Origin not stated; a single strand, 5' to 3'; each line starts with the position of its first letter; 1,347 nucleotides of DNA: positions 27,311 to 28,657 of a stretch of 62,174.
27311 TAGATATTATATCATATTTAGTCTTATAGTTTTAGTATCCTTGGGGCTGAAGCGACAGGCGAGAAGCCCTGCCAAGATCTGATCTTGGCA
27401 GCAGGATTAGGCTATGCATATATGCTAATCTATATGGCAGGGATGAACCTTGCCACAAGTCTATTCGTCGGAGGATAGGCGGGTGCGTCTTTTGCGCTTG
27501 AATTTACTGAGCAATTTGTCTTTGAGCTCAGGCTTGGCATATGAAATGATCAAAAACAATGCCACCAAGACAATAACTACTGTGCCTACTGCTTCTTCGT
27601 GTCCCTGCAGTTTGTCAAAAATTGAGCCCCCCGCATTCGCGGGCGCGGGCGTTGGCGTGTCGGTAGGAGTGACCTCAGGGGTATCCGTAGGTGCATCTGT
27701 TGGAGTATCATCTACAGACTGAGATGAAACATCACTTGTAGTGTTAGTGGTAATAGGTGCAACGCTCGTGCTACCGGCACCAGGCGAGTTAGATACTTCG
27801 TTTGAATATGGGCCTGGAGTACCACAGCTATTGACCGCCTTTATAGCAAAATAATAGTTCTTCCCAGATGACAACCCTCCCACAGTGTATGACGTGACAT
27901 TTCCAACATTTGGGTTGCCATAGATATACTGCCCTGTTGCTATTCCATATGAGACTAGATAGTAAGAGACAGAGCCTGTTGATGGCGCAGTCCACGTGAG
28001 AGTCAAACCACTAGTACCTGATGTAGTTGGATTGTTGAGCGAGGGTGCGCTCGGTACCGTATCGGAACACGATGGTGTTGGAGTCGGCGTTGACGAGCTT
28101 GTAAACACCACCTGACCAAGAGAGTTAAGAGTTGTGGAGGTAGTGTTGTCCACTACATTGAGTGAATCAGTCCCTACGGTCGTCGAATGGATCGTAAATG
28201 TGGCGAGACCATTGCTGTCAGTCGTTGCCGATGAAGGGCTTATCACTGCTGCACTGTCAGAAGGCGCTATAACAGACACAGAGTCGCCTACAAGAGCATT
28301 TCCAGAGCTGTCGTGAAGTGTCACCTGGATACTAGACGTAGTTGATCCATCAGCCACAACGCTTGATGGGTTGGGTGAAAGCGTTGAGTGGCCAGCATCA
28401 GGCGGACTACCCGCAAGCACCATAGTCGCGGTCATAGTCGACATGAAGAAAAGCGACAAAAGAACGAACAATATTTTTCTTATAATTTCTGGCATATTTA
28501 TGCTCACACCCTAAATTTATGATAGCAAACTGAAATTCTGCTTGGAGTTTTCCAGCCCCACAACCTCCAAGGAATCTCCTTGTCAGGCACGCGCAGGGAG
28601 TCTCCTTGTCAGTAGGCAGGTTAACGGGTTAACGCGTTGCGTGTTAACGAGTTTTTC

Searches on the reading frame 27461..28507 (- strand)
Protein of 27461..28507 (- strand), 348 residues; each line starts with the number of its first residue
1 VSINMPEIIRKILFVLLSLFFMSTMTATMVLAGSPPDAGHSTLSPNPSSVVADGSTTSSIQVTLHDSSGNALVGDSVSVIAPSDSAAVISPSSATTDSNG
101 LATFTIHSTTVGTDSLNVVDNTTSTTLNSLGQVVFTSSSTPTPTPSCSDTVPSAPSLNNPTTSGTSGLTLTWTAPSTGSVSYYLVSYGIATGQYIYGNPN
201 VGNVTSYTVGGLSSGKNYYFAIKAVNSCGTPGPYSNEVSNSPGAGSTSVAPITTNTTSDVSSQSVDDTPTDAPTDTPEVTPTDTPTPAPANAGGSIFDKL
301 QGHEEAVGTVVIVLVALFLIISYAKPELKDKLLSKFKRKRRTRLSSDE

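Call 3: search_protein_families(library=pfam, proteins=[window:27461-28507:-], max_evalue=1)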
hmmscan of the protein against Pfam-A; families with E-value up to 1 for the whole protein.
window:27461-28507:- (348 aa): 8 families
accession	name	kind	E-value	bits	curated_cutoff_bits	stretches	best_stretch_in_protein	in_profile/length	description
PF02369.22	Big_1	-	3.1e-12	46.9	34.9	1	41-124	2-85/93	Bacterial Ig-like domain (group 1)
PF09134.16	Invasin_D3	-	5.7e-10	40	33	1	37-122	1-84/98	Invasin, domain 3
PF00041.27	fn3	-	8.9e-10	39.1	25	1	162-239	10-82/84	Fibronectin type III domain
PF24107.1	DUF7382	-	0.0089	16.3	27.4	1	49-104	13-64/65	Domain of unknown function (DUF7382)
PF17789.7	MG4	-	0.04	14.6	24.7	1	59-118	17-71/95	Macroglobulin domain MG4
PF16323.11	DUF4959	-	0.058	14.2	32.9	1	147-228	13-93/106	Domain of unknown function (DUF4959)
PF16794.11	fn3_4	-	0.13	12.6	27.1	0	208-237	72-101/103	Fibronectin-III type domain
PF19483.4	DUF6019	-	0.24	12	23.6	1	307-324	9-26/63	Family of unknown function (DUF6019)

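Call 13: search_protein_families(library=ncbifam, proteins=[window:27461-28507:-], max_evalue=0.1)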
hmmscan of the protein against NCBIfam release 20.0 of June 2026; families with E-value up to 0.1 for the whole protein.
window:27461-28507:- (348 aa): 1 family
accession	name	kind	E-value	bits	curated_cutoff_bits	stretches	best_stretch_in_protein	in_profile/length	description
NF052345.1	S_layer_anammox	exception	0.00029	18.3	1400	1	38-110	1497-1569/1596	Kustd1514 family S-layer glycoprotein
